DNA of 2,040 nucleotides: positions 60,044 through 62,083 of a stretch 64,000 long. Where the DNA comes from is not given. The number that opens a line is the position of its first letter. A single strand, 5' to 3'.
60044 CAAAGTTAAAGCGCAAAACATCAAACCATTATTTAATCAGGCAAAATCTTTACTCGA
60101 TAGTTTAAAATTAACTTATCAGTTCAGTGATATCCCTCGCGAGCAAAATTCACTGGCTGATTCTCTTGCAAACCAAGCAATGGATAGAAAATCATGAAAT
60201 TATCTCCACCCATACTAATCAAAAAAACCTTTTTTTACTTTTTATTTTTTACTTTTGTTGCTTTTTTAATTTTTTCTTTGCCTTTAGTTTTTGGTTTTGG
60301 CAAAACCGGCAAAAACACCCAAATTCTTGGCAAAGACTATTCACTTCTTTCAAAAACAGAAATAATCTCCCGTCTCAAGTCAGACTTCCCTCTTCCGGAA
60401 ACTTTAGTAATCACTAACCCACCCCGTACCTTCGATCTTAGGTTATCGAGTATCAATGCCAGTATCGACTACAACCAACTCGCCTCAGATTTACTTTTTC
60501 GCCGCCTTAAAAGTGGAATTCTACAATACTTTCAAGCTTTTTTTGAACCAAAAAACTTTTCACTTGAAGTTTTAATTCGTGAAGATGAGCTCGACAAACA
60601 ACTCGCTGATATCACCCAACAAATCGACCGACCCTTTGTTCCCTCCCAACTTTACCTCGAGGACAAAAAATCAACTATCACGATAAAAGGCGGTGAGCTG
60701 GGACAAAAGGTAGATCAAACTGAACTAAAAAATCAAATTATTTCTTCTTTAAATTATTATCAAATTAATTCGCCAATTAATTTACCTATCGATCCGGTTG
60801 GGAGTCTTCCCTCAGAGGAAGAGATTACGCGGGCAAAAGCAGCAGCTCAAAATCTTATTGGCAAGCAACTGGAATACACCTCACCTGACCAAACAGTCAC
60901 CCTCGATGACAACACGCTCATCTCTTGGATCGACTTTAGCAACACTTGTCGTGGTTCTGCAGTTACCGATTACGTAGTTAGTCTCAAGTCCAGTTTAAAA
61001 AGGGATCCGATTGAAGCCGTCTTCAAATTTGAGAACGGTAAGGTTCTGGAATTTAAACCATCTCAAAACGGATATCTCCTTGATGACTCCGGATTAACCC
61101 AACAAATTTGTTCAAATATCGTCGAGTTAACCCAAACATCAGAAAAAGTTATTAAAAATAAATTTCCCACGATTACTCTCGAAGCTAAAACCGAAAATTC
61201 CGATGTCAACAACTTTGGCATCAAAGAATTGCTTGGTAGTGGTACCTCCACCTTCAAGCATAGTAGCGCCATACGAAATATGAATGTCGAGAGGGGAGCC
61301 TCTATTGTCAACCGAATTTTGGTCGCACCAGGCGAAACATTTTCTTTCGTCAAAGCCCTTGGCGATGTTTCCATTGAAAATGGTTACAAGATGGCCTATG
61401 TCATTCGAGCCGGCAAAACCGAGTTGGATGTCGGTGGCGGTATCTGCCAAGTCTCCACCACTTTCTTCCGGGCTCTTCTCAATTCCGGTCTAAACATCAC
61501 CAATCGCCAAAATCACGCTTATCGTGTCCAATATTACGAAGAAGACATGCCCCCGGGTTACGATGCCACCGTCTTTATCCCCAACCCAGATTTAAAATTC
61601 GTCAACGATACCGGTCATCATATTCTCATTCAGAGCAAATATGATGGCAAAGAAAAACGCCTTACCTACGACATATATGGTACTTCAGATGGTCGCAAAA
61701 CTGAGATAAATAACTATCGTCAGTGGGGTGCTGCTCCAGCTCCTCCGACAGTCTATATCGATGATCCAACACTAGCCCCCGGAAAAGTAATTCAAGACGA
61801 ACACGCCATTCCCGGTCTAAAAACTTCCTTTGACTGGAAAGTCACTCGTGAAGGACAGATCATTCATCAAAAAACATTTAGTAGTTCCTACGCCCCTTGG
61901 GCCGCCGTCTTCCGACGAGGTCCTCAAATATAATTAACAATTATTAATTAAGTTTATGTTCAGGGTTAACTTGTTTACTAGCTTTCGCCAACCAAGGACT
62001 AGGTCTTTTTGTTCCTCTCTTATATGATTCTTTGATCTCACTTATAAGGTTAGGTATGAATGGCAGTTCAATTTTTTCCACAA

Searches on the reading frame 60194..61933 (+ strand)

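Call 34: search_protein_families(library=pfam, proteins=[window:60194-61933:+], max_evalue=0.00001)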
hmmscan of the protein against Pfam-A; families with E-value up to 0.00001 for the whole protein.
window:60194-61933:+ (579 aa): 2 families
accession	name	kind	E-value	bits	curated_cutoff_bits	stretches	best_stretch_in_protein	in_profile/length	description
PF04294.18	VanW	-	7.9e-40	135.8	27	1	361-492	2-127/130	VanW like protein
PF12229.13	PG_binding_4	-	9.1e-15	55.3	22.1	1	214-312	10-111/117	Putative peptidoglycan binding domain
